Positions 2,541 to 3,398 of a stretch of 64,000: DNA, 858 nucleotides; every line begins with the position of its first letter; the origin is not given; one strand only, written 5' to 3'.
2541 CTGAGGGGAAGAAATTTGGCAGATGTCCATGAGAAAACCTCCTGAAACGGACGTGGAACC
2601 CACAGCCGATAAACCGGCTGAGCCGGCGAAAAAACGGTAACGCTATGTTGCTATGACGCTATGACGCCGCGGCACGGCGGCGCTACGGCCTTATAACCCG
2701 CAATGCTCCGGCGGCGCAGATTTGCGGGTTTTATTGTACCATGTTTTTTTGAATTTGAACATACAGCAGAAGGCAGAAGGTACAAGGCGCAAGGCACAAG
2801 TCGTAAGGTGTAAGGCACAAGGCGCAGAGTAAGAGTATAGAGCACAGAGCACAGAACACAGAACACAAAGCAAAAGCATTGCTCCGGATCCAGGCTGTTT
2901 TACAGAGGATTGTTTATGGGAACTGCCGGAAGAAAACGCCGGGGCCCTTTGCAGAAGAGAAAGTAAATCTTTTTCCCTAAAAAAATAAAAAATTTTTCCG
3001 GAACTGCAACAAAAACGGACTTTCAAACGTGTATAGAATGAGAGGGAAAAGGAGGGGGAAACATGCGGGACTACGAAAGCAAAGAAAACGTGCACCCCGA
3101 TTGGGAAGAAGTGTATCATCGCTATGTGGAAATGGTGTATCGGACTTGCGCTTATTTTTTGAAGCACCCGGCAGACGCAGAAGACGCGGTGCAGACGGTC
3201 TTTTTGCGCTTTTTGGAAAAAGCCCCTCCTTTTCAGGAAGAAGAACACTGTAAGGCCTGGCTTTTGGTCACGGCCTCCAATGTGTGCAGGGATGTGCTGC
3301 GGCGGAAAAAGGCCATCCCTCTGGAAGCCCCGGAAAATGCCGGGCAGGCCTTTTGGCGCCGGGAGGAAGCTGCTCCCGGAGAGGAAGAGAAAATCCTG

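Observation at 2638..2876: Intergenic 'drifting' tandem heptamer arrays are a recurrent, apparently undescribed repeat class in this genome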

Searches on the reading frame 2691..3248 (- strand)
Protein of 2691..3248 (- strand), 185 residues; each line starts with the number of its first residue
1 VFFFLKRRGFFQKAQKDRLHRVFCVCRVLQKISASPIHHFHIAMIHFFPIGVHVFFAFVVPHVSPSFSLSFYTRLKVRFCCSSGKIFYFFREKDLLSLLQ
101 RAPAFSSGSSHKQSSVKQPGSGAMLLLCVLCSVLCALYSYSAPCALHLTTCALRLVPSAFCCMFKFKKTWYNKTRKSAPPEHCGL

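Call 7: search_protein_families(library=pfam, proteins=[window:2691-3248:-], max_evalue=0.01)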
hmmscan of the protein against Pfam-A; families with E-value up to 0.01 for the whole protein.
window:2691-3248:- (185 aa): 0 families
